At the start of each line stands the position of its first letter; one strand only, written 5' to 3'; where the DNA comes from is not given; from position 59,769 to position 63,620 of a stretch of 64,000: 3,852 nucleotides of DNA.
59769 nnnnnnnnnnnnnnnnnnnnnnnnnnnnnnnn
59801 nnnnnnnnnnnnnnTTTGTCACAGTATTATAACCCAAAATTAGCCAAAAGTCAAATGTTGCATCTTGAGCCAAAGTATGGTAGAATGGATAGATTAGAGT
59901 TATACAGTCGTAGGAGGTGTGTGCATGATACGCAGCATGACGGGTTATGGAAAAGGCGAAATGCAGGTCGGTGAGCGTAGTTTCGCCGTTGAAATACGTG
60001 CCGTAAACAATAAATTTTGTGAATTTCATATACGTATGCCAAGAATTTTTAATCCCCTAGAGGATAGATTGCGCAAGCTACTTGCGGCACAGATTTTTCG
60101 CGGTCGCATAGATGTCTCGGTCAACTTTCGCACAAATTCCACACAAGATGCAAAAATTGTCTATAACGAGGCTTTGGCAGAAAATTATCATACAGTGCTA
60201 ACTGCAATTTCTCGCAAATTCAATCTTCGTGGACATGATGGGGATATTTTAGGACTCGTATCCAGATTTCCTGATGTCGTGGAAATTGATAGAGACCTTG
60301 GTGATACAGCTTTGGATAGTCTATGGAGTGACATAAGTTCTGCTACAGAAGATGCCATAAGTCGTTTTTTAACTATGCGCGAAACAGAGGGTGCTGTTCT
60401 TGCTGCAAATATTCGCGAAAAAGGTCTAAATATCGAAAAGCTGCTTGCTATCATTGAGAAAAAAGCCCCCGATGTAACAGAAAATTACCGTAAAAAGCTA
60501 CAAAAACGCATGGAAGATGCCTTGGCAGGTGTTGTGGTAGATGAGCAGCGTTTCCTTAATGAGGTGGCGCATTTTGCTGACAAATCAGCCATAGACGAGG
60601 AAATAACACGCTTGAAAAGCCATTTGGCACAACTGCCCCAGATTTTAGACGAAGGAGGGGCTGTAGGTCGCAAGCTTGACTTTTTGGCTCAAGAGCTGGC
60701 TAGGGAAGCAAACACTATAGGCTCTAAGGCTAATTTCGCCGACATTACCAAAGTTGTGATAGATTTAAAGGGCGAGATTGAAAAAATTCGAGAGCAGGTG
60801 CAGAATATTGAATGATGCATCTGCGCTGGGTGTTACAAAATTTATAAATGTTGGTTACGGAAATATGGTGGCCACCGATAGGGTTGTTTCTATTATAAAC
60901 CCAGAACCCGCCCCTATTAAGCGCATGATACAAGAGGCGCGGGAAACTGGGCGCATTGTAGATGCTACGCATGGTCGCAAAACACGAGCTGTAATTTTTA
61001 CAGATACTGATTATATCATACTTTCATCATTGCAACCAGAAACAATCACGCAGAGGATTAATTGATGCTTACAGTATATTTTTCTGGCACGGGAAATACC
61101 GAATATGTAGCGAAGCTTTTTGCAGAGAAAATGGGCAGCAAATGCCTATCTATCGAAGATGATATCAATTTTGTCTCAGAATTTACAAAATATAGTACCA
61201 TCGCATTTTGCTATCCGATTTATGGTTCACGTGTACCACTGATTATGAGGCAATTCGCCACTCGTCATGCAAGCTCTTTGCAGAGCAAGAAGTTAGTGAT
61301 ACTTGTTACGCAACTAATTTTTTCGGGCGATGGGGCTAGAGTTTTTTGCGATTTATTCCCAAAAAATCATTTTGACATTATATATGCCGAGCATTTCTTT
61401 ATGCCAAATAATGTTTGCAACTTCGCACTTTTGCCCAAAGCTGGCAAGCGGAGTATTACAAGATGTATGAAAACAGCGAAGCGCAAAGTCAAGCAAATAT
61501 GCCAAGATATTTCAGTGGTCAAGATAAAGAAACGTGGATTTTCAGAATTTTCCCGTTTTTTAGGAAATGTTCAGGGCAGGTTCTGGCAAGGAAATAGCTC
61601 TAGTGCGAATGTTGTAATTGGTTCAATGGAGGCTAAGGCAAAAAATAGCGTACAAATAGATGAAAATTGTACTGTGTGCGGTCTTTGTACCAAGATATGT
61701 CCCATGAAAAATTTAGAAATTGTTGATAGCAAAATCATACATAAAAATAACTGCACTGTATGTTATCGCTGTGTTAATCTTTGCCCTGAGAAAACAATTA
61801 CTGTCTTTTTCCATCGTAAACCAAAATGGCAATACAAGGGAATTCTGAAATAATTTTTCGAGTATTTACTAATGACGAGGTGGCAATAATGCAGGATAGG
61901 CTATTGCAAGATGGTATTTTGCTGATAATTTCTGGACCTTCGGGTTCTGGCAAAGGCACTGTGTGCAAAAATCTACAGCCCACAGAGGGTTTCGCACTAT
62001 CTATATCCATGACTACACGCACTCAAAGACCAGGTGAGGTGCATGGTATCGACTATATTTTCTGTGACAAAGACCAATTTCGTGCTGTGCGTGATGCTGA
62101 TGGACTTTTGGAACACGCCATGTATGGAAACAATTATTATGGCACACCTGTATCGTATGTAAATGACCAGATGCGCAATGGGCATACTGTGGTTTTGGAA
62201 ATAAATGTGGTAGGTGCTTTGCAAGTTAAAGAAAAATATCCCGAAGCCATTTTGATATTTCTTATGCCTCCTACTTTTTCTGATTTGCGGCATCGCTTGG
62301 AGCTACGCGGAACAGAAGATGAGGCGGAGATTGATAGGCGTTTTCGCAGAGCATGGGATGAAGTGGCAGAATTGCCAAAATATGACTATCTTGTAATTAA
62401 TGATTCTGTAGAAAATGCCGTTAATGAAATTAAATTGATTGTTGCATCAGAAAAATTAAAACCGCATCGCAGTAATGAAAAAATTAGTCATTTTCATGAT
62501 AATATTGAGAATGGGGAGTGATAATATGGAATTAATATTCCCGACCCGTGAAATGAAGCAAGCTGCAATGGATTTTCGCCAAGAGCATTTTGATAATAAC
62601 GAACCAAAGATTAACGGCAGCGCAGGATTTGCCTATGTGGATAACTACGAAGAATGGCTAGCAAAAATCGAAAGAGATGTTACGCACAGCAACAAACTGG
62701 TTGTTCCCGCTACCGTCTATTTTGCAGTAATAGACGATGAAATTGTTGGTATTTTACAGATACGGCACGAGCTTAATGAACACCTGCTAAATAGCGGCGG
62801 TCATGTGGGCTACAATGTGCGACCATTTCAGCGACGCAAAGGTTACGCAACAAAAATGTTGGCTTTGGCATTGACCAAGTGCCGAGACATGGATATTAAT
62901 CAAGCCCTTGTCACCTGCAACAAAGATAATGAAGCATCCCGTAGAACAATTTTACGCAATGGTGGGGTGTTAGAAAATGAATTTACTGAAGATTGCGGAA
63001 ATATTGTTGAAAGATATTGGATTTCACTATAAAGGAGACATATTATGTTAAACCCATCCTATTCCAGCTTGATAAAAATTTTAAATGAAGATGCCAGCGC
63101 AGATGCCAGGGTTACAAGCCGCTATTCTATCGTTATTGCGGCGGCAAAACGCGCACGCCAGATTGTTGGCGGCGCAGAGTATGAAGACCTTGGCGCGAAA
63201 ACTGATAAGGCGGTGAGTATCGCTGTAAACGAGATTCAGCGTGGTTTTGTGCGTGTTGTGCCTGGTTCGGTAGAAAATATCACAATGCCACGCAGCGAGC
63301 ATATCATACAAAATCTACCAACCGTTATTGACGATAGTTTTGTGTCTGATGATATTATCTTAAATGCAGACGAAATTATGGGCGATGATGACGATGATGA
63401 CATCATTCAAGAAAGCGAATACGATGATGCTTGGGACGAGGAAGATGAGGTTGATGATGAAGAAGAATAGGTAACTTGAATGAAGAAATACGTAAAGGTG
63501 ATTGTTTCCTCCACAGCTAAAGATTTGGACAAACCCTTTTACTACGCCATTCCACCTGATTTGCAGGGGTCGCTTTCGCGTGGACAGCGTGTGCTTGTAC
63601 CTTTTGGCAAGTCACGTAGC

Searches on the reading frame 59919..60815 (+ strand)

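Call 22: search_protein_families(library=pfam, proteins=[window:59919-60815:+], max_evalue=0.00001)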
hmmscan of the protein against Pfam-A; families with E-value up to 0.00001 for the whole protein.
window:59919-60815:+ (298 aa): 2 families
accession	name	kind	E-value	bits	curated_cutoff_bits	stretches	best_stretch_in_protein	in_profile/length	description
PF08340.16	YicC-like_C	-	9.9e-46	155.2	27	1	179-298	1-120/120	Endoribonuclease YicC-like, C-terminal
PF03755.18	YicC-like_N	-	3.2e-41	141.7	25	1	4-162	1-155/156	Endoribonuclease YicC-like, N-terminal region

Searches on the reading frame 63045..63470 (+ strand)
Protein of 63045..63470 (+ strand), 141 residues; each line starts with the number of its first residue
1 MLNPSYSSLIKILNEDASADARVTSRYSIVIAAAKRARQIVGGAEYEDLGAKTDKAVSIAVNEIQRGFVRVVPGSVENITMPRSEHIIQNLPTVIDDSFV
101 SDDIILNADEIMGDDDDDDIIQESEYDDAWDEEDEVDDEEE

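Call 53: find_encoding_contigs(protein=window:63045-63470:+, flank=10000, max_places=3)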
Protein window:63045-63470:+ (141 aa): 3 contigs read that carry it; 2 places shown.
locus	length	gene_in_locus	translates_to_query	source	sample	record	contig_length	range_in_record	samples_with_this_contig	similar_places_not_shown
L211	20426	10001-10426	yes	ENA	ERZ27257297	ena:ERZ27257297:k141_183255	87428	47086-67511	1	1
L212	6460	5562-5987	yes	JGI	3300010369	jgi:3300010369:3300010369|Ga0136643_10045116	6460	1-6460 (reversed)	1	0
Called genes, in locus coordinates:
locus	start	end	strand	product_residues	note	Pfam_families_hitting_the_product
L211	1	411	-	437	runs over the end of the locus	PF00834:Ribul_P_3_epim, PF01973:MptE-like (weak), PF04263:TPK_catalytic, PF04265:TPK_B1_binding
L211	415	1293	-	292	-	PF16745:RsgA_N, PF03193:RsgA_GTPase, PF01926:MMR_HSR1 (weak)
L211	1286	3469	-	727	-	PF00069:Pkinase, PF03109:ABC1 (faint), PF07714:PK_Tyr_Ser-Thr, PF03793:PASTA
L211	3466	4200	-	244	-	PF00481:PP2C, PF13672:PP2C_2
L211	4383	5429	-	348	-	PF21016:RlmN_N, PF04055:Radical_SAM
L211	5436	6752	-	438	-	PF01029:NusB, PF22458:RsmF-B_ferredox, PF01189:Methyltr_RsmB-F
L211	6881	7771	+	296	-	PF03755:YicC-like_N, PF08340:YicC-like_C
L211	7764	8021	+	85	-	PF04025:RemA-like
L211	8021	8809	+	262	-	PF12724:Flavodoxin_5, PF13484:Fer4_16 (faint), PF00037:Fer4 (faint), PF12797:Fer4_2 (faint), PF13237:Fer4_10 (weak), PF12837:Fer4_6 (faint), PF12838:Fer4_7 (faint), PF13187:Fer4_9 (weak)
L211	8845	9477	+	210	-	PF00625:Guanylate_kin, PF13238:AAA_18 (faint)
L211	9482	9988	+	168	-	PF13302:Acetyltransf_3, PF13527:Acetyltransf_9 (weak), PF00583:Acetyltransf_1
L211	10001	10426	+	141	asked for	PF01192:RNA_pol_Rpb6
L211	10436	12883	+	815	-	PF17764:PriA_3primeBD, PF00270:DEAD, PF04851:ResIII, PF18319:Zn_ribbon_PriA (weak), PF00271:Helicase_C (weak), PF18074:PriA_C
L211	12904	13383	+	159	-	PF01327:Pep_deformylase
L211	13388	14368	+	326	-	PF00551:Formyl_trans_N, PF02911:Formyl_trans_C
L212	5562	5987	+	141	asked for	PF01192:RNA_pol_Rpb6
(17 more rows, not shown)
